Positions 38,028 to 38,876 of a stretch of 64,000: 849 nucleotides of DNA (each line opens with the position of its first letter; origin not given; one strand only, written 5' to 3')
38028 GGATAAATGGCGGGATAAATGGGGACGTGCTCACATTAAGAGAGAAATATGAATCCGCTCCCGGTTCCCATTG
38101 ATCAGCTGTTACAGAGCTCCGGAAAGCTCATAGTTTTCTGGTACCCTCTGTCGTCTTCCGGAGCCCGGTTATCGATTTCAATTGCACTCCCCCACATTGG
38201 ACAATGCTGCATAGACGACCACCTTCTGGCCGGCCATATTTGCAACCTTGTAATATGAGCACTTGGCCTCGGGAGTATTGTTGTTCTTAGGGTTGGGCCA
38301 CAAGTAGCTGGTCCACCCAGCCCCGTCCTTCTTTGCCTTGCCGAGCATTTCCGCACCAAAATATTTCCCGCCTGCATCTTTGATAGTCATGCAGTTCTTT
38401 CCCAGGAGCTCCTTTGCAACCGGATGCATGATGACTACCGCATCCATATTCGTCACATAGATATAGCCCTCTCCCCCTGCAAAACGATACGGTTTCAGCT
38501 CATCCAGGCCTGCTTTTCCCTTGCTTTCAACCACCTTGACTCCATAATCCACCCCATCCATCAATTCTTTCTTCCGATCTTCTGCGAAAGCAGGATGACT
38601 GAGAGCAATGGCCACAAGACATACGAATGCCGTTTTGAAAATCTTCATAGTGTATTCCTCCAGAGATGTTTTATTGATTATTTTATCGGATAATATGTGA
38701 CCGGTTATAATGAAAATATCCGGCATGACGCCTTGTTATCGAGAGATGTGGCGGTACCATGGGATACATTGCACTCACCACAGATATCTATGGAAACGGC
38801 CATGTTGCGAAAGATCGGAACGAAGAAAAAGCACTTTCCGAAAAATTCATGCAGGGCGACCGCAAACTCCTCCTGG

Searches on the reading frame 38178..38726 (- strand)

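Call 81: search_protein_families(library=pfam, proteins=[window:38178-38726:-], max_evalue=0.001)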
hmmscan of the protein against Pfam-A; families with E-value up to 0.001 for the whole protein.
window:38178-38726:- (182 aa): 3 families
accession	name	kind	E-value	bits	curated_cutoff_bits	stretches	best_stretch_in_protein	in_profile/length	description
PF08269.17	dCache_2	-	8.7e-23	81.3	26.5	1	77-161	85-169/298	Cache domain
PF17200.10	sCache_2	-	2.3e-18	67.1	25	1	80-160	48-127/155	Single Cache domain 2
PF17201.10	Cache_3-Cache_2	-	2.9e-05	23.9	27.7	1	84-163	201-274/299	Cache 3/Cache 2 fusion domain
